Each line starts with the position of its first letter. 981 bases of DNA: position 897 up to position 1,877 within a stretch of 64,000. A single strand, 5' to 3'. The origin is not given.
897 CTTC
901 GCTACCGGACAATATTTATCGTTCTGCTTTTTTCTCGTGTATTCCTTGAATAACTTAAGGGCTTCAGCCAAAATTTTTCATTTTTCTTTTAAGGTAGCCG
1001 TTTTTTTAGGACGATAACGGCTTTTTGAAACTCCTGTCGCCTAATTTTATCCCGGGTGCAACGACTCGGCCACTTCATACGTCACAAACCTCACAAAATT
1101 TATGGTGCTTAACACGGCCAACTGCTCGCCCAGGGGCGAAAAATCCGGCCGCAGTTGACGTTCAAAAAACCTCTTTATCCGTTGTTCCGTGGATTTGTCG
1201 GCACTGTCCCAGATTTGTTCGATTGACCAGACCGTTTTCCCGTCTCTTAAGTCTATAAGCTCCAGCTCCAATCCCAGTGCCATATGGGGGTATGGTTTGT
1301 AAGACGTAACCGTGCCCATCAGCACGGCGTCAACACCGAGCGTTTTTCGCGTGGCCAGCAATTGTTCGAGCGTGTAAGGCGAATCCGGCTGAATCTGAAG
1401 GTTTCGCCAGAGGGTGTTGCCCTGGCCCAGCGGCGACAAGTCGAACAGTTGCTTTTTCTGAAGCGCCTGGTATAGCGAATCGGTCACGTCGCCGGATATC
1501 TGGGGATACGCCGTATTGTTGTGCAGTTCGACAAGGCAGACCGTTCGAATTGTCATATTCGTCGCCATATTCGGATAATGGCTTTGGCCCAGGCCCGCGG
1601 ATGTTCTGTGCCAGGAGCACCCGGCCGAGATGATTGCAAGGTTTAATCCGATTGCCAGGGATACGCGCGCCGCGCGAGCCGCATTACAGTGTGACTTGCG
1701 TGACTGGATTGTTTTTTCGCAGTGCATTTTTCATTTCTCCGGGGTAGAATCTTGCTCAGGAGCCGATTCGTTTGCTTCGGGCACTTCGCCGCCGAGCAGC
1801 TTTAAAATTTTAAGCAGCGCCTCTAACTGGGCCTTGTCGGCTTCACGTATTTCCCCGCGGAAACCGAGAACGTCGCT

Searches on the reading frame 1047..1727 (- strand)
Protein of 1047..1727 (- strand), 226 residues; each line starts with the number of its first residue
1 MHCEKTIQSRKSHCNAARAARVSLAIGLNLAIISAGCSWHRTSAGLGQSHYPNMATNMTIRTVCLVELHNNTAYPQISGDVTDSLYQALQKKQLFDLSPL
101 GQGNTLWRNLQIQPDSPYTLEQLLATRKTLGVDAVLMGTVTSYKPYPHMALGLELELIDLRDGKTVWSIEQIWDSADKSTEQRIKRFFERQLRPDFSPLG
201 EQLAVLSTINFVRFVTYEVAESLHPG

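Call 11: search_protein_families(library=pfam, proteins=[window:1047-1727:-], max_evalue=0.0001)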
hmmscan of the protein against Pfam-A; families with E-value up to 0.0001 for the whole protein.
window:1047-1727:- (226 aa): 0 families

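Call 35: search_protein_families(library=pfam, proteins=[window:1047-1727:-], max_evalue=1)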
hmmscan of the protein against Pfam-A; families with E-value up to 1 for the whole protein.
window:1047-1727:- (226 aa): 2 families
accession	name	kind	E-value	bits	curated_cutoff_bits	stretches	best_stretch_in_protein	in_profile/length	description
PF13036.11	LpoB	-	0.00039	20.8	22.3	1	58-169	27-143/147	Peptidoglycan-synthase activator LpoB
PF05643.16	GNA1162-like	-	0.11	12.5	25.9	1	127-179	77-134/185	Putative lipoprotein GNA1162-like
